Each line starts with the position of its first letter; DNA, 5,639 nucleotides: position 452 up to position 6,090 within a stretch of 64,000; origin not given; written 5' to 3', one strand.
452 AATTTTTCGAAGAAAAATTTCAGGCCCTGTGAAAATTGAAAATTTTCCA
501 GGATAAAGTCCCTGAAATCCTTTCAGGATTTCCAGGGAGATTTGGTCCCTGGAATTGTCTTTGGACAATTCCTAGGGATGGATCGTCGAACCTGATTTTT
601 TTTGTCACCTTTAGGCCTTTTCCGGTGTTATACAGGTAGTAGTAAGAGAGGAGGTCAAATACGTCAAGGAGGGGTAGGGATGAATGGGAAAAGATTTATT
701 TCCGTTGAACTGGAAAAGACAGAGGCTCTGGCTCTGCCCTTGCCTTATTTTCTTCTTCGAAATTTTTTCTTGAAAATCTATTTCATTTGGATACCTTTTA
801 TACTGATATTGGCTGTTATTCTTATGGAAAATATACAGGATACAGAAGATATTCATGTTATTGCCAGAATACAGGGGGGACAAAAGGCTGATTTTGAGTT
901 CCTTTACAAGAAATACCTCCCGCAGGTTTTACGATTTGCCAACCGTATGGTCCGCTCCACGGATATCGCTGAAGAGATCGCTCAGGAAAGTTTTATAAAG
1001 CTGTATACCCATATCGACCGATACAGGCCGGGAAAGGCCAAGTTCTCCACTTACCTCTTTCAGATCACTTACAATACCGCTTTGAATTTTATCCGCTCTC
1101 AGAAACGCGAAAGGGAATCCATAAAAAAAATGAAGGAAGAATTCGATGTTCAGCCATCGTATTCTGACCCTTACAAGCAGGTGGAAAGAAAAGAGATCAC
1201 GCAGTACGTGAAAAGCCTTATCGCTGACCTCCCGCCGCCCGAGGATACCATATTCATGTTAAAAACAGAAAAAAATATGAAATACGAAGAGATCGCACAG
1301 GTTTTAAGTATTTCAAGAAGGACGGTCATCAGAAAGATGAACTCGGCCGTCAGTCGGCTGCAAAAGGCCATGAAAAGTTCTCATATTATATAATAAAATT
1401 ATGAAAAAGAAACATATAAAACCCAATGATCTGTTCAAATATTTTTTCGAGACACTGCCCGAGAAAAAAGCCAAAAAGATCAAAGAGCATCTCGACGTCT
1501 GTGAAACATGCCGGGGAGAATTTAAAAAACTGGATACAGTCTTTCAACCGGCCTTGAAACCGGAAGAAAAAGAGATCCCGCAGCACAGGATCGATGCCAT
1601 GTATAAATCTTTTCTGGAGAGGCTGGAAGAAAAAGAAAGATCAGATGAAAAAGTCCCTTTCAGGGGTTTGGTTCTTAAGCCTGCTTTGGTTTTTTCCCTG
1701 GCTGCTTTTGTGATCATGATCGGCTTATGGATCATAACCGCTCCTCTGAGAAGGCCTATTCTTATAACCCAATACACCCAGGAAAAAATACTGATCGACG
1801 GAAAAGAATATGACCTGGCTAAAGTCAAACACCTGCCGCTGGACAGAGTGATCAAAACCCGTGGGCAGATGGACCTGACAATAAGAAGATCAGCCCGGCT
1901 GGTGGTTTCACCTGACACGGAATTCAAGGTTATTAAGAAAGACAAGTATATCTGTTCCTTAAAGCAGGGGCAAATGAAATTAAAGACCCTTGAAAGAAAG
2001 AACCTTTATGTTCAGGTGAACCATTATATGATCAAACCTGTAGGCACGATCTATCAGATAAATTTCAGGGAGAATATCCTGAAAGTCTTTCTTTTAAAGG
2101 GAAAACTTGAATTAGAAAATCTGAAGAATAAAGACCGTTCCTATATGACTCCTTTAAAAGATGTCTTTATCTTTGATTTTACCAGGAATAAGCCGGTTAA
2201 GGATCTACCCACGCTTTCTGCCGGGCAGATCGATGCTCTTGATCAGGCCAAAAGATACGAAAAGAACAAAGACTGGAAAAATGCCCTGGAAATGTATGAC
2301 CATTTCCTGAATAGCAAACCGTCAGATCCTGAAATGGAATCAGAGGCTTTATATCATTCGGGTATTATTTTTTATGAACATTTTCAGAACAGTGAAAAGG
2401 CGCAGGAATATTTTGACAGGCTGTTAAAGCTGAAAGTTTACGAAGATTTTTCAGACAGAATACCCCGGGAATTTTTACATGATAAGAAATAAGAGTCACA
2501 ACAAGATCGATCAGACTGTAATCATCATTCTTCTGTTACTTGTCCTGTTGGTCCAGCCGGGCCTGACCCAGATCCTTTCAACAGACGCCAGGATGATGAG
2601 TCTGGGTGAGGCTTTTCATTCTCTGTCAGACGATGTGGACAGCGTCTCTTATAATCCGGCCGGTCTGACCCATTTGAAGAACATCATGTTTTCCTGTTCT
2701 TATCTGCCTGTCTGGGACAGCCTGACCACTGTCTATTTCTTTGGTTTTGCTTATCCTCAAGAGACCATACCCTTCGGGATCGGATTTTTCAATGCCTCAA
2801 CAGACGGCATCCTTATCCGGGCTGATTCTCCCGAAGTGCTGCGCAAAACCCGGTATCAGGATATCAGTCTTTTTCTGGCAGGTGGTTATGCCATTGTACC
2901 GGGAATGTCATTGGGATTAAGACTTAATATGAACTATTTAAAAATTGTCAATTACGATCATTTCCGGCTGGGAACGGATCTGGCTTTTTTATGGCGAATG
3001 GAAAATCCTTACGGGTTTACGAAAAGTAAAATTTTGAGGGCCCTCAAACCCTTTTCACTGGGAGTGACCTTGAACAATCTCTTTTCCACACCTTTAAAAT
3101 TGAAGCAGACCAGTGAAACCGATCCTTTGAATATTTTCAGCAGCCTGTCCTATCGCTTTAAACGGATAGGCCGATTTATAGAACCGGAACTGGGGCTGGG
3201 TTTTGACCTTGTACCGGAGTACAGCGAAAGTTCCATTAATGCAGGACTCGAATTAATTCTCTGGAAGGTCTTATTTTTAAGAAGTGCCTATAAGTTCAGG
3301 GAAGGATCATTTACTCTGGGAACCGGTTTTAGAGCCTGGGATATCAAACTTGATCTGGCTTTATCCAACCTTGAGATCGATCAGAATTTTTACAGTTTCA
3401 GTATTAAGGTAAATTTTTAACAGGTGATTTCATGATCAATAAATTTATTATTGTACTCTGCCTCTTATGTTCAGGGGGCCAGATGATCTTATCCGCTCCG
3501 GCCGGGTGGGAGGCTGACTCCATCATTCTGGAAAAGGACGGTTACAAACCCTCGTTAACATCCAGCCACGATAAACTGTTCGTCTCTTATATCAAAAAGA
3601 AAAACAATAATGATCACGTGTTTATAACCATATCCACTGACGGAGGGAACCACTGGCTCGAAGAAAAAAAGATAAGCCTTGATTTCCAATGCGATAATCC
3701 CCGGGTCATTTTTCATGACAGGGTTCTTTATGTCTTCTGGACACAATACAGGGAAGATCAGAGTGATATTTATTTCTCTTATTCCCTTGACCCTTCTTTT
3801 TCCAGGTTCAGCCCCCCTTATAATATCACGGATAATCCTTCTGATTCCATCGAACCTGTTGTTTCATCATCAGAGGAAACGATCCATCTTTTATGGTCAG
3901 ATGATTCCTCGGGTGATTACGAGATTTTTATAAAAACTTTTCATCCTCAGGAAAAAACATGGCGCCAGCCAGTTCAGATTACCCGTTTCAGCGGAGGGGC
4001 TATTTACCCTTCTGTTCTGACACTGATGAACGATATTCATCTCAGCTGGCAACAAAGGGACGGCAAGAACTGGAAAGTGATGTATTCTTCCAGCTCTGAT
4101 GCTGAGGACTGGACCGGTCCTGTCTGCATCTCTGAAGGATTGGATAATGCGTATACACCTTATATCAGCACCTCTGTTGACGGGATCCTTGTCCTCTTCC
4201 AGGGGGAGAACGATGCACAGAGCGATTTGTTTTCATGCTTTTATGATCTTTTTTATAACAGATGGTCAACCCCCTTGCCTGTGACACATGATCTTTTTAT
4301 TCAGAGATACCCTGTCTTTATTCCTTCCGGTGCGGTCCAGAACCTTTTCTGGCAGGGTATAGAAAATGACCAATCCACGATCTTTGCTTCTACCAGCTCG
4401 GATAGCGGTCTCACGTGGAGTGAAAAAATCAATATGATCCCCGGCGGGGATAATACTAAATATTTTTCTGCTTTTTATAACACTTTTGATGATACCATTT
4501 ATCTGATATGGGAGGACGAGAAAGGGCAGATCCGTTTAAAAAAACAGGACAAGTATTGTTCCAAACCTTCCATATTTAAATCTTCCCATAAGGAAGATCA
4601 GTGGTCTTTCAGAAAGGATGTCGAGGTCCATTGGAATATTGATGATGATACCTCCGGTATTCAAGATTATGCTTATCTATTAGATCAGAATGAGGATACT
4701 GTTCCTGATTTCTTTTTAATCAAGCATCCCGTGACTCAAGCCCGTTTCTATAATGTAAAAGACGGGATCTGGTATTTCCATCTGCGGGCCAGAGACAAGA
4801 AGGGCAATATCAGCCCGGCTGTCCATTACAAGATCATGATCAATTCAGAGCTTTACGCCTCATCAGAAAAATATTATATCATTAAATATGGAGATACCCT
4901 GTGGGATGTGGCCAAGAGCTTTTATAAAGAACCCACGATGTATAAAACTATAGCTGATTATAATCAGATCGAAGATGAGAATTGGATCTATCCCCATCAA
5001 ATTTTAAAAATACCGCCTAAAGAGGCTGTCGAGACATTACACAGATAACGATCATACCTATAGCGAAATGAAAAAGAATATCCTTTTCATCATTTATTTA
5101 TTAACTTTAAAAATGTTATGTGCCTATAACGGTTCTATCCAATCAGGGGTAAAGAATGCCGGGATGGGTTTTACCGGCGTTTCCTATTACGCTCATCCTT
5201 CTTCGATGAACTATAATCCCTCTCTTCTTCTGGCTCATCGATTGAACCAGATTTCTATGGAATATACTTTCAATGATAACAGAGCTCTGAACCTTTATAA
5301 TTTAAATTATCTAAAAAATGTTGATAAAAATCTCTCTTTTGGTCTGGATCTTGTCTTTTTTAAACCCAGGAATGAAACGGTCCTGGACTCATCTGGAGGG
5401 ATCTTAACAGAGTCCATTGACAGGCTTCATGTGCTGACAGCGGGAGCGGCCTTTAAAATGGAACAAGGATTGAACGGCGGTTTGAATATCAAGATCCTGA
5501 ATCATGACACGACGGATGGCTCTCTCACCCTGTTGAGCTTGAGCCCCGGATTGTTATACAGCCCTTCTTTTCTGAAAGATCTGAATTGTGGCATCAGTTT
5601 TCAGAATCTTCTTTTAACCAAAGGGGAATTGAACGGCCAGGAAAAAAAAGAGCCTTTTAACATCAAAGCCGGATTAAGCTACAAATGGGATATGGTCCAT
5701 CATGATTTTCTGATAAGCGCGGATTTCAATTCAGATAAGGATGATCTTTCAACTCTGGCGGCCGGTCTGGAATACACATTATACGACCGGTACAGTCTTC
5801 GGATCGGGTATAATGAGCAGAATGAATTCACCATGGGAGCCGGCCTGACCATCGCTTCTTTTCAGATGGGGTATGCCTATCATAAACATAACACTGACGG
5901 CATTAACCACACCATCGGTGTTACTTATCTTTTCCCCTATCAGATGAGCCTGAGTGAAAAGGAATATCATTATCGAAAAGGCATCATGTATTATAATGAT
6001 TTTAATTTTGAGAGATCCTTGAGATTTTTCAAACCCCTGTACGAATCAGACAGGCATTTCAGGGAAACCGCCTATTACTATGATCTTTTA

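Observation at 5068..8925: Three paralogous FadL/PorV-like barrels, two fused to TPR domains, one translationally coupled to a diguanylate cyclase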

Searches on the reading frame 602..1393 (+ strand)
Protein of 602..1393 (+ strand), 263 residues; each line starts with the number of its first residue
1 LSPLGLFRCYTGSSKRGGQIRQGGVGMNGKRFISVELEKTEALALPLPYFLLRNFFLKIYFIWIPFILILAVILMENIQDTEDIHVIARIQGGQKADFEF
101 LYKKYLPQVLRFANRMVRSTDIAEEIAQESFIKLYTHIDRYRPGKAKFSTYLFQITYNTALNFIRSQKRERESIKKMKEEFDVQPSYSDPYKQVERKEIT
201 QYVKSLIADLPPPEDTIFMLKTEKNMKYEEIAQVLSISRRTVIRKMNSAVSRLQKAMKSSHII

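Call 4: search_protein_families(library=pfam, proteins=[window:602-1393:+], max_evalue=0.1)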
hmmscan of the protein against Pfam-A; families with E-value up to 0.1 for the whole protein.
window:602-1393:+ (263 aa): 10 families
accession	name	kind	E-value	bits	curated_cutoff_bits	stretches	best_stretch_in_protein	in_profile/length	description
PF04542.20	Sigma70_r2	-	1.6e-21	76.3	24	1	101-169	1-70/71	Sigma-70 region 2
PF08281.18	Sigma70_r4_2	-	2.9e-08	33.6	25.7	1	202-245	3-46/54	Sigma-70, region 4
PF04545.22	Sigma70_r4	-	5.7e-06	26.2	24.1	1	207-255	2-50/50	Sigma-70, region 4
PF08279.18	HTH_11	-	0.00027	21.2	25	1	217-246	6-36/55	HTH domain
PF07638.17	Sigma70_ECF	-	0.00084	19.7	21.1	1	85-258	6-184/185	ECF sigma factor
PF25610.1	HR1_TOCA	-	0.015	16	27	1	164-205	29-68/90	TOCA family HR1 domain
PF13384.12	HTH_23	-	0.015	15.5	24.6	1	224-242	16-34/50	Homeodomain-like domain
PF02001.22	DUF134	-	0.026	15.5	27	1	220-259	45-84/98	Protein of unknown function DUF134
PF02954.25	HTH_8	-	0.046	13.9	22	0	231-247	24-40/42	Bacterial regulatory protein, Fis family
PF13545.12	HTH_Crp_2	-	0.085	13.3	27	0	225-247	22-44/70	Crp-like helix-turn-helix domain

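Call 5: search_protein_families(library=ncbifam, proteins=[window:602-1393:+], max_evalue=0.1)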
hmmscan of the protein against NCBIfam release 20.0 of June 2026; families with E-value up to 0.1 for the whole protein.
window:602-1393:+ (263 aa): 112 families (the best 25 are shown)
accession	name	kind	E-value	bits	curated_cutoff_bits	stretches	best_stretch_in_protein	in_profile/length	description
TIGR02985.1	Sig70_bacteroi1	subfamily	2.7e-36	125.2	126.4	1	97-256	2-161/162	RNA polymerase sigma-70 factor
TIGR02937.1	sigma70-ECF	superfamily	7.1e-32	110.3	42.9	1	98-257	3-165/165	sigma-70 family RNA polymerase sigma factor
NF009166.1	PRK12513.1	equivalog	1.2e-27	96.9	206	1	78-259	4-188/193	RNA polymerase sigma factor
NF004113.0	PRK05602.1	equivalog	3.3e-27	95.5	208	1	75-258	24-198/211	RNA polymerase sigma factor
NF008888.0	PRK11922.1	equivalog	6.4e-27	94.7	204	1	77-257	11-196/231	RNA polymerase sigma factor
NF007216.0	PRK09638.1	equivalog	7.6e-27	94.2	194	1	81-260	3-177/180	RNA polymerase sigma factor SigY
TIGR02950.1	SigM_subfam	subfamily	9.4e-26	90.6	147.95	1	99-257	3-158/159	RNA polymerase sigma factor, SigM family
NF009172.0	PRK12519.1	subfamily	1.5e-25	89.9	222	1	75-259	8-191/194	RNA polymerase sigma factor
TIGR02939.1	RpoE_Sigma70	equivalog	1.4e-24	87.1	236.15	1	81-249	5-178/190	RNA polymerase sigma factor RpoE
NF058625.1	sigma_PG0214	equivalog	5.5e-22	78.3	130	1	97-258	5-162/170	GFO_1088 family ECF-type sigma factor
NF009168.0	PRK12515.1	subfamily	3.6e-21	75.5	236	1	78-259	4-181/189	RNA polymerase sigma factor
NF007223.0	PRK09641.1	equivalog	1.1e-20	74.3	209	1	85-258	7-185/187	RNA polymerase sigma factor SigW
NF009190.0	PRK12538.1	equivalog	7.4e-19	68.4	303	1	81-238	48-200/233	RNA polymerase sigma factor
TIGR02948.1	SigW_bacill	equivalog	7.8e-19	68.5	243.1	1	85-258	7-185/187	RNA polymerase sigma factor SigW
NF007226.0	PRK09644.1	equivalog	1.8e-18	67.2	199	1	99-259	4-159/166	RNA polymerase sigma factor SigM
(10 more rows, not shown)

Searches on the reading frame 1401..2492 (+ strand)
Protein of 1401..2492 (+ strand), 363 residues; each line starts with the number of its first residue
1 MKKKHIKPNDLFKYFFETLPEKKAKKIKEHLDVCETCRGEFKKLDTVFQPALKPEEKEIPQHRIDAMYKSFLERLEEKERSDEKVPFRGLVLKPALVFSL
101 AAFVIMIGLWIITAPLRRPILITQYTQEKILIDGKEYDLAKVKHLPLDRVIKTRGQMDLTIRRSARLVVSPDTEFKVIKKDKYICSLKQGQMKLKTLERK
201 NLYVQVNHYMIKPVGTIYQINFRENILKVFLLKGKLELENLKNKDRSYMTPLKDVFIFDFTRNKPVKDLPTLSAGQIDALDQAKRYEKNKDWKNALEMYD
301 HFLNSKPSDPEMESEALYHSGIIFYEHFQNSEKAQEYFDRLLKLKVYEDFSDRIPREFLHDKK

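Call 4: search_protein_families(library=pfam, proteins=[window:1401-2492:+], max_evalue=0.1)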
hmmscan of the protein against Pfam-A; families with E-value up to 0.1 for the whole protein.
window:1401-2492:+ (363 aa): 9 families
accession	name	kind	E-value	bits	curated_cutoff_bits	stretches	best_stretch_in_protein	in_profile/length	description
PF13174.12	TPR_6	-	0.00017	22.4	26.3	1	315-343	1-28/33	Tetratricopeptide repeat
PF25062.1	ARM_TT21_N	-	0.00047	20.4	40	1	265-345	52-130/222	Tetratricopeptide repeat protein 21 N-terminal ARM repeat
PF13428.12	TPR_14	-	0.0051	17.8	23.5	0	281-312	6-37/44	Tetratricopeptide repeat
PF13490.11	zf-HC2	-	0.0071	16.9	22.2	1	14-38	11-35/35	Putative zinc-finger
PF04773.18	FecR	-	0.0083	17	24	1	153-236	7-96/97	FecR protein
PF01343.23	Peptidase_S49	-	0.01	16.2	24.9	1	37-77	66-105/154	Peptidase family S49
PF13176.12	TPR_7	-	0.022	15.3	27.9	0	286-308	9-31/36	Tetratricopeptide repeat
PF07719.23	TPR_2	-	0.028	15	27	0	324-344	11-30/34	Tetratricopeptide repeat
PF13525.12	YfiO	-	0.055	13.7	25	1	280-331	46-96/203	Outer membrane lipoprotein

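Call 5: search_protein_families(library=ncbifam, proteins=[window:1401-2492:+], max_evalue=0.1)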
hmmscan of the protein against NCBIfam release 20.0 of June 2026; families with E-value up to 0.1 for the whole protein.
window:1401-2492:+ (363 aa): 7 families
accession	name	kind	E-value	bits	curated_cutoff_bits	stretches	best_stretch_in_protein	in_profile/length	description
NF052312.1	T9SS_PorW_SprE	equivalog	0.0012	17.5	250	1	314-347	545-578/716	type IX secretion system periplasmic lipoprotein PorW/SprE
NF052375.1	antisigma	equivalog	0.0024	17.9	100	1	13-117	4-109/217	anti-sigma factor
TIGR03302.1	OM_YfiO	subfamily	0.0045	16.5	81.4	1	280-337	74-130/239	outer membrane protein assembly factor BamD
TIGR03988.1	antisig_RsrA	equivalog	0.013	15.6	62.5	1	11-41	9-39/77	mycothiol system anti-sigma-R factor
NF053852.1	vesicle_Bd0635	exception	0.015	15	250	1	277-340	139-200/223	CpoB-like predatory vesicle lipoprotein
TIGR02451.1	anti_sig_ChrR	subfamily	0.023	14.5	124.5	1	5-84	2-78/216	ChrR family anti-sigma-E factor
TIGR00706.1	SppA_dom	equivalog_domain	0.033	13.8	155.45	1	38-78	123-162/208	signal peptide peptidase SppA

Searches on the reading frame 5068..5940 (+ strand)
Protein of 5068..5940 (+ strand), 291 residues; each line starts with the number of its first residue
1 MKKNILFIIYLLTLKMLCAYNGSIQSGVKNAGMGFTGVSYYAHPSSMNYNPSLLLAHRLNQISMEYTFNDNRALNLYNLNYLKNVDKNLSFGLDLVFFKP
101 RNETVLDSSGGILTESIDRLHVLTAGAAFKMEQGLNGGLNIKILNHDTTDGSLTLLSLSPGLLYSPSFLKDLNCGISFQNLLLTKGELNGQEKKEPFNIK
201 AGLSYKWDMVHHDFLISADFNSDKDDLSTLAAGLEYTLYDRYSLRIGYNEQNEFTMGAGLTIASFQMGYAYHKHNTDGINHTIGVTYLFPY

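Call 41: find_homologous_proteins(query=A3, max_evalue=0.001)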
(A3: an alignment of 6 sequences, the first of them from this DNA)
Query A3 (6 sequences) (291 aa, profile of the alignment): 17 proteins with E <= 0.001 among 8000 candidates.
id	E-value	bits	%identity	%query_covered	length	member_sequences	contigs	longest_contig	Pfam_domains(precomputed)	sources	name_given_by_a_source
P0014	7.4e-103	362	25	37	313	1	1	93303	-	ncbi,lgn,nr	ncbi:MAG: hypothetical protein JW827_03150 [Spirochaetes bacterium]|nr:hypothetical protein [Spiroch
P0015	1.2e-54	204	21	32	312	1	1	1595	-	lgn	-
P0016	5.3e-26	110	27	83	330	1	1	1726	PF03687.21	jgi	jgi:hypothetical protein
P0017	4.1e-21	93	29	23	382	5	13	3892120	PF03349.23,PF19572.6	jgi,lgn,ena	jgi:long-subunit fatty acid transport protein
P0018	1.0e-18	86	22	86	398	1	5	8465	PF19572.6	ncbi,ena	-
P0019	1.0e-18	86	28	14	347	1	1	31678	PF03687.21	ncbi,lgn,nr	ncbi:MAG: PorV/PorQ family protein [Elusimicrobiota bacterium]|nr:PorV/PorQ family protein [Elusimic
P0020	9.5e-18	82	22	44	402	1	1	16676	PF19572.6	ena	-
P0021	1.5e-17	82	24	73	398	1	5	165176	PF19572.6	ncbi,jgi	jgi:hypothetical protein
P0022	2.0e-17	81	23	51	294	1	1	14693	-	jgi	jgi:hypothetical protein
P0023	1.4e-16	79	32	22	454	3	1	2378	PF01476.27,PF19572.6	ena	-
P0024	3.6e-16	77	25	53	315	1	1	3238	-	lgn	-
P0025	4.9e-16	77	21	87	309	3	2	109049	PF19572.6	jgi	-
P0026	1.2e-15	76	24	47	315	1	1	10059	PF19572.6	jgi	-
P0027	1.7e-15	75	21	91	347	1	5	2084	PF19572.6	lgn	-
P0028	1.7e-15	75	23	51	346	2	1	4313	-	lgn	-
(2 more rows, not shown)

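Call 95: search_solved_structures(query=A3, max_evalue=1)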
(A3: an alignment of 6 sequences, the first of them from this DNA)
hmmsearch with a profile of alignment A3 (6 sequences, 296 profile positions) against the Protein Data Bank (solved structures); distinct sequences matched with E-value up to 1: 11.
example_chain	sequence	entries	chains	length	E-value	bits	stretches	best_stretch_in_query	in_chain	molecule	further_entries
6h3i_F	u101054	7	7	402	1.3e-14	57.2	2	4-193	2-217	PorV | Type IX secretion system protein PorV domain-containing protein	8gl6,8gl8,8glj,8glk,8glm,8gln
3pgr_A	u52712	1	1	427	0.44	12.8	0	37-69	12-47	Long-chain fatty acid transport protein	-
2r88_A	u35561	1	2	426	0.69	12.2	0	37-69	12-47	Long-chain fatty acid transport protein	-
2r4p_A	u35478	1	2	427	0.72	12.2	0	37-69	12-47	Long-chain fatty acid transport protein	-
2r8a_A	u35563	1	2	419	0.73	12.1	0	38-69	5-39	Long-chain fatty acid transport protein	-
3dwn_A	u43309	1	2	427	0.77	12.1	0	37-69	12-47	Long-chain fatty acid transport protein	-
1t16_A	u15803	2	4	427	0.97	11.7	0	37-69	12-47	Long-chain fatty acid transport protein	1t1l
3pgu_A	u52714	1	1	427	0.98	11.7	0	37-69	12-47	Long-chain fatty acid transport protein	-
3pgs_A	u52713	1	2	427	0.99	11.7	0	37-69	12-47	Long-chain fatty acid transport protein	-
3pf1_A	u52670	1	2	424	0.99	11.7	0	37-69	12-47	Long-chain fatty acid transport protein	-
2r89_A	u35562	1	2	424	0.99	11.7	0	37-69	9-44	Long-chain fatty acid transport protein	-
